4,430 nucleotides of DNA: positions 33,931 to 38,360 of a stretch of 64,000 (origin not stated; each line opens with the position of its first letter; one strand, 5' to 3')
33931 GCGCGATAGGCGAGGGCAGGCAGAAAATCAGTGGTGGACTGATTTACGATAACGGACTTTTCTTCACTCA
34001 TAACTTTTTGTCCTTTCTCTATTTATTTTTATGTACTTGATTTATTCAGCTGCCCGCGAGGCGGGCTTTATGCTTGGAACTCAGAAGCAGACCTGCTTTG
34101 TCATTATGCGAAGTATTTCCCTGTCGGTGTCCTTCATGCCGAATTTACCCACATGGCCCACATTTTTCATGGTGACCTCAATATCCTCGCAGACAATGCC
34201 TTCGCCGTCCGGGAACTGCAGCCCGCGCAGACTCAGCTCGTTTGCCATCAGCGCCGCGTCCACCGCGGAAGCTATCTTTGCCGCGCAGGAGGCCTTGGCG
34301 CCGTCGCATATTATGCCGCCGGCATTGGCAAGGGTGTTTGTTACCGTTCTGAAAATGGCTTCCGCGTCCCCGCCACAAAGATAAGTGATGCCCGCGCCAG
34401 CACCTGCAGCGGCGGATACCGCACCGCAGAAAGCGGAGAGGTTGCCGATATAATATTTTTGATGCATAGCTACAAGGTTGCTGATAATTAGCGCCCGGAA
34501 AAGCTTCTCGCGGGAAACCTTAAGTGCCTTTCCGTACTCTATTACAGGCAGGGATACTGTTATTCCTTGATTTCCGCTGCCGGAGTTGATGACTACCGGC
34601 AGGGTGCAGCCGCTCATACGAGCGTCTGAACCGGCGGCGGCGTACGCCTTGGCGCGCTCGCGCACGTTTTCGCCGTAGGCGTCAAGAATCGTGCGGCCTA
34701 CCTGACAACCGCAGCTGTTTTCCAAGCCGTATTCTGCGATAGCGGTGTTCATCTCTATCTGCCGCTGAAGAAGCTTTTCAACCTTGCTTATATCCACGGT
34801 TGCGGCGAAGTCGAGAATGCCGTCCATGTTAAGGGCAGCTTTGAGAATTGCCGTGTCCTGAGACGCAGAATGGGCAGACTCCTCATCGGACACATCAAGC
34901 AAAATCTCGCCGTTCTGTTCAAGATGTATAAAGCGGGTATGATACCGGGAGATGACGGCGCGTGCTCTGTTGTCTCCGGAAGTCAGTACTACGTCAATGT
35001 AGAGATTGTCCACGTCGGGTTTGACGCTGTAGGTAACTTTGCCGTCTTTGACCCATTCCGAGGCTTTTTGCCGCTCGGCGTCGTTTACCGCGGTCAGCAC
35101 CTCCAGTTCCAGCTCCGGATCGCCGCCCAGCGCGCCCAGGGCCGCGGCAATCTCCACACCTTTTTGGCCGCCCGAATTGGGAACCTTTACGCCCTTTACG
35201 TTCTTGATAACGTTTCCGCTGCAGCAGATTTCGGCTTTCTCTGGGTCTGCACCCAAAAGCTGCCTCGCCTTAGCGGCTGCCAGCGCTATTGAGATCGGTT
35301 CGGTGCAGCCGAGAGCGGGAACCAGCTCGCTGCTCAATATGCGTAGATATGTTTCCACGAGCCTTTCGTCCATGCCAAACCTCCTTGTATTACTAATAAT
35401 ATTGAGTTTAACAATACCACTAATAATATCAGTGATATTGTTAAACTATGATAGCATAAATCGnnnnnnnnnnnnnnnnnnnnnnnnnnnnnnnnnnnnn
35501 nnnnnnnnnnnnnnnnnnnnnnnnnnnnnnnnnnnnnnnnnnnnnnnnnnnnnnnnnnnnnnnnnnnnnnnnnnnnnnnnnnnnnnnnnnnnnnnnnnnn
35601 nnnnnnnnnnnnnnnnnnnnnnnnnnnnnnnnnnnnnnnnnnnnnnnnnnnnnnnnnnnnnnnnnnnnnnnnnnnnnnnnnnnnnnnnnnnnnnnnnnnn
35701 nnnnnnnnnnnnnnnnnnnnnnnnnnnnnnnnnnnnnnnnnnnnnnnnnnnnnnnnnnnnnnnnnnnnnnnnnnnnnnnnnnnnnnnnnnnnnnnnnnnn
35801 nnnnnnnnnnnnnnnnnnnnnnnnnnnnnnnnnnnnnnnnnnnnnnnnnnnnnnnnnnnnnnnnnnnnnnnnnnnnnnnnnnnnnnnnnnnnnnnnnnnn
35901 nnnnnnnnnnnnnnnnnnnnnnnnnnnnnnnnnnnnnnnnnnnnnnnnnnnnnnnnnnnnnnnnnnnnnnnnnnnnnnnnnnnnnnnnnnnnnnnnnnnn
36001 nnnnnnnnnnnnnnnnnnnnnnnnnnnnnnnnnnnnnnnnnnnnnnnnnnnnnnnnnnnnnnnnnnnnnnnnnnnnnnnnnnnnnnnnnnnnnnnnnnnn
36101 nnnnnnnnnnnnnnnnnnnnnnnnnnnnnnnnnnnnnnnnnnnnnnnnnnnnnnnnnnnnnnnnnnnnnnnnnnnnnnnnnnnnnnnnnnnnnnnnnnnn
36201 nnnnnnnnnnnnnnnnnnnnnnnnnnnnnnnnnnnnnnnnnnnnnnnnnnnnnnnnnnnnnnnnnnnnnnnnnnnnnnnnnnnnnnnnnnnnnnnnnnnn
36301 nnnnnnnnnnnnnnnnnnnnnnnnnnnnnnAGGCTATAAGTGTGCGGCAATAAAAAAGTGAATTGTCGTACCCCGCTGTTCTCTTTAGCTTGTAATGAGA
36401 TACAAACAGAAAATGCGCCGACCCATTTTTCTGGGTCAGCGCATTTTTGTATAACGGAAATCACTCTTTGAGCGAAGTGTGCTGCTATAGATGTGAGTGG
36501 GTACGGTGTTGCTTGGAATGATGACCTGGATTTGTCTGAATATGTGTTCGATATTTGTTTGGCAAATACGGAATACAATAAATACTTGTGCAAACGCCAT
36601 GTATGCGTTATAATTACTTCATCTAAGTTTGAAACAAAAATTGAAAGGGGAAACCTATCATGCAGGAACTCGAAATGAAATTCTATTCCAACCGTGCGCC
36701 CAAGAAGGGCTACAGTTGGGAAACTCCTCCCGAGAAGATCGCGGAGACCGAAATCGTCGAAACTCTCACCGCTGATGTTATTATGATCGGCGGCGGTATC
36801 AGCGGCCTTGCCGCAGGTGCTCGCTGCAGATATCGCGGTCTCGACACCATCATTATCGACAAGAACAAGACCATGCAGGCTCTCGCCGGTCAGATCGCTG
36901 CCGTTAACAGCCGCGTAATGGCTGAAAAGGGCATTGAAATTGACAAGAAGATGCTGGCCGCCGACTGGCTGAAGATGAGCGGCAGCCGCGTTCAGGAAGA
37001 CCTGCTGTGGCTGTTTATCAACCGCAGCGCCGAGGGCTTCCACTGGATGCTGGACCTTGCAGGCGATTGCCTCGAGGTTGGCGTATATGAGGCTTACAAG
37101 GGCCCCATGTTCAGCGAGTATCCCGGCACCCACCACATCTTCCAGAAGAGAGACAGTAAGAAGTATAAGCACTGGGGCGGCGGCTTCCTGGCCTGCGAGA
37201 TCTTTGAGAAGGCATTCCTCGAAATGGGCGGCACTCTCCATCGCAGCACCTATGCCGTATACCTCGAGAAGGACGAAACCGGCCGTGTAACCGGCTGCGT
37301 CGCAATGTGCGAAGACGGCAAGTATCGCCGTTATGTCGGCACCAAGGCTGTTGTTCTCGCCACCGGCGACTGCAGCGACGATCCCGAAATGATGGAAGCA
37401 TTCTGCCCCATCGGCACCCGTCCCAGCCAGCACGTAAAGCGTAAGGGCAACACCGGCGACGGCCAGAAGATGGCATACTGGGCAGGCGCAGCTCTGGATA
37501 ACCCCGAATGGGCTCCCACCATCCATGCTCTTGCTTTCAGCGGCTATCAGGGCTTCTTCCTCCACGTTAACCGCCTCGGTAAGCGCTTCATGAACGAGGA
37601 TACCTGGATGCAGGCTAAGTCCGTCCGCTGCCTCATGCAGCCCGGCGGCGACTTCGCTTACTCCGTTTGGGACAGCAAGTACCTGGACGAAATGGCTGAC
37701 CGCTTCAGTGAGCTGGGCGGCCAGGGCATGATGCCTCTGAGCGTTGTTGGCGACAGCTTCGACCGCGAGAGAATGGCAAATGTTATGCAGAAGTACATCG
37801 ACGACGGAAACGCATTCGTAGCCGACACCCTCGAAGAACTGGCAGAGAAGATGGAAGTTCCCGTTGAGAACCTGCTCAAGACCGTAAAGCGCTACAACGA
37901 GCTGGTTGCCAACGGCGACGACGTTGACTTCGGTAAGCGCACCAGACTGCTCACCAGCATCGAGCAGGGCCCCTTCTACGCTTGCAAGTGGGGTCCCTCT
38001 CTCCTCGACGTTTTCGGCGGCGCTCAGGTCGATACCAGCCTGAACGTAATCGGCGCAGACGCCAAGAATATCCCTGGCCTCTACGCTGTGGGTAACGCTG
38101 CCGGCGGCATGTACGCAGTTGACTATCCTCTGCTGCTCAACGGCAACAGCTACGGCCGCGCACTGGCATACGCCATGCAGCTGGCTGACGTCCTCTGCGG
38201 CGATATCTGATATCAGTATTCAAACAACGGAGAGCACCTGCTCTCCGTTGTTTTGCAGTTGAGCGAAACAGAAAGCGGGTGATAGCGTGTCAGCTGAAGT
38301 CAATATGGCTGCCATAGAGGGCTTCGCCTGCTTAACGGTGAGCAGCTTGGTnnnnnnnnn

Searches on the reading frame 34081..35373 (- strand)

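Call 51: search_protein_families(library=pfam, proteins=[window:34081-35373:-], max_evalue=0.001)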
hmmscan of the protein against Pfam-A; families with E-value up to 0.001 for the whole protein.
window:34081-35373:- (430 aa): 1 family
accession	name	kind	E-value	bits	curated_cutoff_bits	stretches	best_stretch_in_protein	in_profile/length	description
PF03313.21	SDH_alpha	-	6e-65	219.9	26.4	1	90-421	4-259/260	Serine dehydratase alpha chain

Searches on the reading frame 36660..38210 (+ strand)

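Call 51: search_protein_families(library=pfam, proteins=[window:36660-38210:+], max_evalue=0.001)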
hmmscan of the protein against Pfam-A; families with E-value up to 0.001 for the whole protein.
window:36660-38210:+ (516 aa): 4 families
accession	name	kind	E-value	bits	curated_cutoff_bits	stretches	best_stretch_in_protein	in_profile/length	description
PF00890.30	FAD_binding_2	-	6.8e-43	147.8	20.4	1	39-486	1-404/414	FAD binding domain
PF01266.30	DAO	-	1.6e-05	25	27.9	0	39-70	1-32/353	FAD dependent oxidoreductase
PF13450.12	NAD_binding_8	-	0.00053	20.6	21.9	0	43-70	2-29/68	NAD(P)-binding Rossmann-like domain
PF12831.13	FAD_oxidored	-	0.00055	19.8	27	0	39-70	1-32/416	FAD dependent oxidoreductase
